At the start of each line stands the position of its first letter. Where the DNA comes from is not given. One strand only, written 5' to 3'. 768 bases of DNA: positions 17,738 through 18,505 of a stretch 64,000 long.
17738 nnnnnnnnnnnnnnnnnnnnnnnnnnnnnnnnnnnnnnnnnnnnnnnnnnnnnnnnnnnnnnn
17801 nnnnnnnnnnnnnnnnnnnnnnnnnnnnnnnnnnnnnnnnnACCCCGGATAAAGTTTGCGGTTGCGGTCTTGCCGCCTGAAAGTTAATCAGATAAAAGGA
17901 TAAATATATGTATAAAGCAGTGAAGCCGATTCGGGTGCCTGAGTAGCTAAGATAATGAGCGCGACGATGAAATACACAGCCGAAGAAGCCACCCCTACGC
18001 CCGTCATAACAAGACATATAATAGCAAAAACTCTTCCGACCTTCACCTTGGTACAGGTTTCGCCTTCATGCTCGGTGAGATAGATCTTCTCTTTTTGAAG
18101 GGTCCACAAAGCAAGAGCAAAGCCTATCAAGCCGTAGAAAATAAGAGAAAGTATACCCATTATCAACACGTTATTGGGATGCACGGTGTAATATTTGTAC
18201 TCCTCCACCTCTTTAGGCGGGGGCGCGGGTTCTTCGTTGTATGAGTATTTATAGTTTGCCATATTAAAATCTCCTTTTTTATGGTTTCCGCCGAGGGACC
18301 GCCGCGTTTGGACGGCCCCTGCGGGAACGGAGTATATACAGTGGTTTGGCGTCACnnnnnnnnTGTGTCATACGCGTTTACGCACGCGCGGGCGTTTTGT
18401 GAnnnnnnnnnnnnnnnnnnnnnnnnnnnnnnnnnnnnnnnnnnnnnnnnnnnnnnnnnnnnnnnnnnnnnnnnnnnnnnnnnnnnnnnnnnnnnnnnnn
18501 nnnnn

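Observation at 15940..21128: Seven-gene flotillin operon carrying IFITM/CD225-like and other small membrane-protein paralogs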

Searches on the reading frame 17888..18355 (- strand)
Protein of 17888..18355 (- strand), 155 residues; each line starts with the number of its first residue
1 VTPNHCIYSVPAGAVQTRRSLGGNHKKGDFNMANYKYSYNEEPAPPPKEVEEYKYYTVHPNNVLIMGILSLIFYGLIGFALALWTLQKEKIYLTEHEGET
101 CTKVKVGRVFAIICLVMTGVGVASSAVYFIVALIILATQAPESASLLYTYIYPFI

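Call 3: search_protein_families(library=pfam, proteins=[window:17888-18355:-], max_evalue=1)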
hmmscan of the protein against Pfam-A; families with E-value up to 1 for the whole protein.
window:17888-18355:- (155 aa): 4 families
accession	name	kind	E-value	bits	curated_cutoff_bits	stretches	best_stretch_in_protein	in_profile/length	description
PF20990.2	DUF2207_C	-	0.016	15.3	33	1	49-131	121-185/247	Predicted membrane protein (DUF2207) C-terminal domain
PF09685.15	DUF4870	-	0.1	13.1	25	1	68-154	12-102/107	Domain of unknown function (DUF4870)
PF09732.14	CactinC_cactus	-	0.14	12.5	30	1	25-61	15-51/125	Cactus-binding C-terminus of cactin protein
PF07666.16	MpPF26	-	0.22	12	37.2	1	64-118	2-64/75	M penetrans paralogue family 26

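Call 4: search_protein_families(library=ncbifam, proteins=[window:17888-18355:-], max_evalue=1)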
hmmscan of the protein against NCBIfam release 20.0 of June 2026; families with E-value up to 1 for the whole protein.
window:17888-18355:- (155 aa): 2 families
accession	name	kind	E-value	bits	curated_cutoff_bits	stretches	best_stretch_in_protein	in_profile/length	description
NF040945.1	CCC_membrane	equivalog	0.00011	22.4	65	1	62-132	4-82/99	CCC motif membrane protein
NF033631.1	SLATT_5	subfamily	0.27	10.7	60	1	24-73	132-175/180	SLATT domain-containing protein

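Call 24: search_protein_families(library=pfam, alignment_id=A3, max_evalue=10)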
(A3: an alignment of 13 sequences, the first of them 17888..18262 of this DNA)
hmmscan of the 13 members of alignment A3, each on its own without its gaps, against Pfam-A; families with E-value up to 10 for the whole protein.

A. member 1, window:17888-18262:- (124 aa): 6 families
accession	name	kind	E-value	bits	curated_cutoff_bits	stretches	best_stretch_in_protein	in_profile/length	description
PF06664.17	WLS-like_TM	-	0.008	16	28.3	1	32-120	147-230/247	Wntless-like, transmembrane domain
PF20990.2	DUF2207_C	-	0.012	15.8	33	1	18-100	121-185/247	Predicted membrane protein (DUF2207) C-terminal domain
PF09685.15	DUF4870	-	0.053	14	25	1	37-123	12-102/107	Domain of unknown function (DUF4870)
PF07666.16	MpPF26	-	0.18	12.3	37.2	1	33-87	2-64/75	M penetrans paralogue family 26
PF04335.19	VirB8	-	1.8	8.8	23.2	1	20-68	8-57/213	VirB8 protein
PF11239.13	DUF3040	-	2.2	9.1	24.7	1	74-104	46-77/84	Protein of unknown function (DUF3040)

B. families by the number of members that match (of 13 scanned): 28 families (the first 25 are shown)
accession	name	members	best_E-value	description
PF07666.16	MpPF26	8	0.00041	M penetrans paralogue family 26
PF09381.16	Porin_OmpG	7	0.0077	Outer membrane protein G (OmpG)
PF09685.15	DUF4870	5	0.0017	Domain of unknown function (DUF4870)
PF08294.17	TIM21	5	0.054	TIM21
PF12263.13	DUF3611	4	0.015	Protein of unknown function (DUF3611)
PF20990.2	DUF2207_C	3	0.012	Predicted membrane protein (DUF2207) C-terminal domain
PF13807.11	GNVR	3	0.19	G-rich domain on putative tyrosine kinase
PF16882.10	DUF5079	2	0.00023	Domain of unknown function (DUF5079)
PF16954.10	HRG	2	0.012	Haem-transporter, endosomal/lysosomal, haem-responsive gene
PF08229.16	SHR3_chaperone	2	0.06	ER membrane protein SH3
PF01529.25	DHHC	2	0.099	DHHC palmitoyltransferase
PF24620.1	DUF7625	2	0.16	Domain of unknown function (DUF7625)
PF04335.19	VirB8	2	0.4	VirB8 protein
PF17247.7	DUF5316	1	0.0052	Family of unknown function (DUF5316)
PF06664.17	WLS-like_TM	1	0.008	Wntless-like, transmembrane domain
PF04505.17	CD225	1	0.21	Interferon-induced transmembrane protein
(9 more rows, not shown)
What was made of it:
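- On CD225/dispanin (PF04505): One of 13 family members hits, at E 0.21 (call 24).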

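Call 26: search_protein_representatives(alignment_id=A3)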
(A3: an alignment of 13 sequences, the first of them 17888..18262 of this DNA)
Query: 13 sequences, 122 profile positions. Proteins with E-value up to 0.001 (for the whole library): 72; up to 1e-10: 3; up to 1e-30: 2. The best 72 are listed.
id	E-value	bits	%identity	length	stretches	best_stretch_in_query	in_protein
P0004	8.5e-62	222.9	-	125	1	1-122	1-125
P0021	1.3e-38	148.1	-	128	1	1-122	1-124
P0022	2.6e-26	108.4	-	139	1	1-115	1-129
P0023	2.6e-09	53.4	-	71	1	1-44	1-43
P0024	7.7e-09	51.9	-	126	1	25-111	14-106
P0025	1.5e-08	51.0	-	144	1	29-112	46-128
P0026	1.3e-07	48.0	-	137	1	26-101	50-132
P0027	1.4e-07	47.8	-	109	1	27-104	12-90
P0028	2.7e-07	47.0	-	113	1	22-111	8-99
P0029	6.5e-07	45.7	-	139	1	28-102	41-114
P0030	1.4e-06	44.6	-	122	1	18-106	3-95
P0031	2.4e-06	43.9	-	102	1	25-101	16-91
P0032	3.0e-06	43.6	-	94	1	25-103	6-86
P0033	3.1e-06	43.5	-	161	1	31-119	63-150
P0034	3.3e-06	43.5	-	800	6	25-59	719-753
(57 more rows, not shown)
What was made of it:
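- On DUF4190 / CCC-motif membrane protein (NF040945): The profile search gives 72 hits at E<=1e-3 (call 26).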

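Call 28: search_protein_families(library=pfam, alignment_id=A5, max_evalue=0.01)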
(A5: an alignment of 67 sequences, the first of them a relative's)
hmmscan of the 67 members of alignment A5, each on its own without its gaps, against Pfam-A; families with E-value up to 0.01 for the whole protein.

A. member 1, P0021 (128 aa): 0 families

B. families by the number of members that match (of 67 scanned): 40 families (the first 25 are shown)
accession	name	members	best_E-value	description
PF13828.11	DUF4190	33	2.7e-07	Domain of unknown function (DUF4190)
PF07666.16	MpPF26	28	2.7e-15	M penetrans paralogue family 26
PF13240.11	Zn_Ribbon_1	27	5.2e-11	zinc-ribbon domain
PF12773.13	DZR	25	3.9e-06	Double zinc ribbon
PF13248.11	Zn_ribbon_3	21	3e-08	zinc-ribbon domain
PF13273.12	DUF4064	12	2.3e-05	Protein of unknown function (DUF4064)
PF14803.11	Zn_ribbon_Nudix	12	8.4e-05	Nudix N-terminal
PF24463.1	DUF7577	9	0.00028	Domain of unknown function (DUF7577)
PF17032.10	Zn_ribbon_15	8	0.0012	zinc-ribbon family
PF24460.1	DUF7575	7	0.00057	Domain of unknown function (DUF7575)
PF24800.1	DUF7702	7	0.00071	Domain of unknown function (DUF7702)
PF18912.6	DZR_2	7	0.0015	Double zinc ribbon domain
PF09297.16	Zn_ribbon_NUD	6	0.00053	NADH pyrophosphatase zinc ribbon domain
PF19779.4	DUF6264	4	2.5e-05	Family of unknown function (DUF6264)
PF10571.15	UPF0547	4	0.00025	Uncharacterised protein family UPF0547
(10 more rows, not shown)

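Call 29: search_protein_families(library=ncbifam, alignment_id=A5, max_evalue=0.01)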
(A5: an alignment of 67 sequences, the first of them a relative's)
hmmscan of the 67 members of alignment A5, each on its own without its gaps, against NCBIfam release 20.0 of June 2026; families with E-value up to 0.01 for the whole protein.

A. member 1, P0021 (128 aa): 0 families

B. families by the number of members that match (of 67 scanned): 20 families
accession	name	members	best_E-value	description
NF040945.1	CCC_membrane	62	3.2e-24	CCC motif membrane protein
NF045510.1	4Cys_prefix_kin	6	8.5e-05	4-Cys prefix domain-containing protein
NF049861.1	SCO2400_fam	5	0.00044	SCO2400 family protein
NF053815.1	teico_TcaA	5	0.0044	membrane-associated protein TcaA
NF040944.1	MYPE2350_fam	3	0.00041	MYPE2350 family membrane protein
NF033761.1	gliding_GltJ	2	0.0023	adventurous gliding motility protein GltJ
NF045846.1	MSC0882_dom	1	0.00042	MSC_0882 family membrane protein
TIGR03826.1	YvyF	1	0.0014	TIGR03826 family flagellar region protein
NF008049.0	PRK10782.1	1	0.0014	methionine ABC transporter permease MetI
TIGR02098.1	MJ0042_CXXC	1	0.0022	MJ0042-type zinc finger domain-containing protein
NF049953.1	ribbon_DG_selen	1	0.0024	zinc ribbon-containing (seleno)protein DG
NF002099.0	PRK00944.1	1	0.0028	hypothetical protein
NF003838.0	PRK05420.1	1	0.0038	aquaporin Z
NF006952.0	PRK09433.1-3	1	0.0038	thiamine/thiamine pyrophosphate ABC transporter permease ThiP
NF010152.0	PRK13629.1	1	0.0044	threonine/serine transporter TdcC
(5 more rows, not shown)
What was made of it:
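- On DUF4190 / CCC-motif membrane protein (NF040945): Of 67 scanned, 62 match CCC_membrane (best 3e-24) and 33 match DUF4190 (calls 28, 29).
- Closest known: DUF4190. Same: 62 of the 67 distant hits of the family profile match CCC_membrane and 33 of 67 match DUF4190 (calls 28, 29).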

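Call 40: search_protein_families(library=padloc, proteins=[window:17888-18262:-], max_evalue=0.1)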
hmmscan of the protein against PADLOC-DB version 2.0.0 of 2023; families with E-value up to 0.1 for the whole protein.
window:17888-18262:- (124 aa): 0 families

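Call 83: find_encoding_contigs(protein=P0022, flank=8000, max_places=3)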
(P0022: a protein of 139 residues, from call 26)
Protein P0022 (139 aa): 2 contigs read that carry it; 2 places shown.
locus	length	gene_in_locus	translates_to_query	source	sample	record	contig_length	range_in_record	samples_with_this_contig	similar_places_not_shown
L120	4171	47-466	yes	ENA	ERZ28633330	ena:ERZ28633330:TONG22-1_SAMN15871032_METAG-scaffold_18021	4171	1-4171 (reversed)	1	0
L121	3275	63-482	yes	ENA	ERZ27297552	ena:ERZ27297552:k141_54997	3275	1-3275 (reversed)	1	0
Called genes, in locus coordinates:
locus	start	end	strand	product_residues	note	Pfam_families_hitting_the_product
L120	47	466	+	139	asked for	-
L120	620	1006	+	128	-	-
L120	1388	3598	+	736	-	PF00496:SBP_bac_5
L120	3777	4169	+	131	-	?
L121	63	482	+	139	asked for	-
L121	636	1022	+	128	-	-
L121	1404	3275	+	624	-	?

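Call 86: find_encoding_contigs(protein=P0021, flank=8000, max_places=4)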
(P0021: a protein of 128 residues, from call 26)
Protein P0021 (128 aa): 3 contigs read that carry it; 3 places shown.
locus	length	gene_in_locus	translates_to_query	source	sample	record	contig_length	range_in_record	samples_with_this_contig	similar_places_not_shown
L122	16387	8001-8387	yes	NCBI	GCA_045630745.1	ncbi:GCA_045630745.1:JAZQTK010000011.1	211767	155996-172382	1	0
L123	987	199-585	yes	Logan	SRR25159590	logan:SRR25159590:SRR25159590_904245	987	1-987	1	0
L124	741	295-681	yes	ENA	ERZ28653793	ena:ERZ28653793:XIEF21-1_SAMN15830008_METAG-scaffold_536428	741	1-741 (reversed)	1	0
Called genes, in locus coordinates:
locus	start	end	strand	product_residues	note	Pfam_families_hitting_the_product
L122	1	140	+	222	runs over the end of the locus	PF02517:Rce1-like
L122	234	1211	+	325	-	PF00682:HMGL-like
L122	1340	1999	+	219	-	PF12844:HTH_19, PF13560:HTH_31, PF01381:HTH_3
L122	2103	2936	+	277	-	-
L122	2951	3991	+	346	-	PF05343:Peptidase_M42, PF01546:Peptidase_M20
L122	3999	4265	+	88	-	-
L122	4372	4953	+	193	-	PF18306:LDcluster4, PF03641:Lysine_decarbox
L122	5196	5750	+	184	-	PF08876:DUF1836, PF13411:MerR_1 (weak)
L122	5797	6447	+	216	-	-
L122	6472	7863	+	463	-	PF01145:Band_7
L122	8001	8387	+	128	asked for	-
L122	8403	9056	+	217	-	-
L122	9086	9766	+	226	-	-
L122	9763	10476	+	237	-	-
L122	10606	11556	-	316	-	PF12697:Abhydrolase_6 (faint), PF02129:Peptidase_S15 (faint), PF00561:Abhydrolase_1 (weak), PF00326:Peptidase_S9, PF12146:Hydrolase_4 (weak)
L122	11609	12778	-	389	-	PF01381:HTH_3, PF13560:HTH_31, PF13428:TPR_14 (faint)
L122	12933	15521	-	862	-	PF00754:F5_F8_type_C (weak), PF22633:F5_F8_type_C_2 (faint), PF00754:F5_F8_type_C (weak), PF17963:Big_9 (faint), PF16147:DUF4855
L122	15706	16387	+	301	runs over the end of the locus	-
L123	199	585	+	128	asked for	-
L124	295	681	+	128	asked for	-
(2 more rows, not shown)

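Call 87: search_protein_families(library=phrogs, proteins=[window:17888-18262:-], max_evalue=0.01)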
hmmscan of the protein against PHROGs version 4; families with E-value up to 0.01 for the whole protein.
window:17888-18262:- (124 aa): 0 families

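Call 88: search_protein_families(library=pfam, proteins=[L122:9086-9766:+, L122:9763-10476:+], max_evalue=0.01)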
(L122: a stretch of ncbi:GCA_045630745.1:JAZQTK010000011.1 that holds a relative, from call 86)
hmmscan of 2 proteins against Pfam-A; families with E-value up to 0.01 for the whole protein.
L122:9086-9766:+ (226 aa): 0 families

L122:9763-10476:+ (237 aa): 0 families

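Call 103: find_encoding_contigs(protein=P0024, flank=7000, max_places=4)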
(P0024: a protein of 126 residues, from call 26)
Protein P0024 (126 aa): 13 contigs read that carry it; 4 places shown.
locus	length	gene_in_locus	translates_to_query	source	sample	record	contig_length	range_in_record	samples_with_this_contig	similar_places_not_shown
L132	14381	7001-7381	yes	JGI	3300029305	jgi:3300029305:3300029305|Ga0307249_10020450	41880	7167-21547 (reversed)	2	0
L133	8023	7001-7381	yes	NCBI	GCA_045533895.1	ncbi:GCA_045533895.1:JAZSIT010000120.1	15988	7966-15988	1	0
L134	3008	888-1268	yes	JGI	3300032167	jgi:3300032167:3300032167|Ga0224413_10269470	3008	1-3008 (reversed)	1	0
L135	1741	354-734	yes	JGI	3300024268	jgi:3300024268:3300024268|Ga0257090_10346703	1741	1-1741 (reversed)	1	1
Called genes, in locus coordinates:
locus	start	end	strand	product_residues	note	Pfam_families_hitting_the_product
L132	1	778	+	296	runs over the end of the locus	PF02645:DegV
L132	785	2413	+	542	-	PF02734:Dak2, PF21645:FakA-like_M, PF13684:FakA-like_C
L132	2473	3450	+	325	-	PF02504:FA_synthesis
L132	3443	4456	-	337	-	PF00535:Glycos_transf_2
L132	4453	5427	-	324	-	PF00561:Abhydrolase_1, PF12146:Hydrolase_4, PF12697:Abhydrolase_6 (faint)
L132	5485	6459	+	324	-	PF00561:Abhydrolase_1, PF12146:Hydrolase_4, PF12697:Abhydrolase_6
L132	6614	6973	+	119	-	-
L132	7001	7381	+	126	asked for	-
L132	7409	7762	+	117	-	-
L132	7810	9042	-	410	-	PF06838:Met_gamma_lyase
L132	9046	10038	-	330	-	PF05343:Peptidase_M42, PF01546:Peptidase_M20 (weak)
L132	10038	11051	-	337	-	PF05343:Peptidase_M42, PF01546:Peptidase_M20 (weak)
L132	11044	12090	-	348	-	PF05343:Peptidase_M42, PF01546:Peptidase_M20 (weak)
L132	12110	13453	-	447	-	PF08245:Mur_ligase_M, PF02875:Mur_ligase_C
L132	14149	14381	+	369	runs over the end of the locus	PF03462:PCRF, PF00472:RF-1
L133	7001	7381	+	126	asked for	-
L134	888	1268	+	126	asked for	-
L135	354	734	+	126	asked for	-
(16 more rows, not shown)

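Call 104: find_encoding_contigs(protein=P0028, flank=7000, max_places=4)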
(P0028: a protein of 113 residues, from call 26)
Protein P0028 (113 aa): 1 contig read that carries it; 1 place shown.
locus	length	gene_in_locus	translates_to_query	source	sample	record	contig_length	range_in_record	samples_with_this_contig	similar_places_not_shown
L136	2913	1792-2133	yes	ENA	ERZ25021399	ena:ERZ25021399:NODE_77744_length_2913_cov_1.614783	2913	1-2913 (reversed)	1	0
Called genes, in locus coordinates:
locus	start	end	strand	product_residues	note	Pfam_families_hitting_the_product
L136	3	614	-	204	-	?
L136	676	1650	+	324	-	PF00561:Abhydrolase_1, PF01674:Lipase_2 (faint), PF12146:Hydrolase_4, PF12697:Abhydrolase_6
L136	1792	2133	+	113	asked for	-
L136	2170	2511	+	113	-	-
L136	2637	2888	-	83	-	PF06838:Met_gamma_lyase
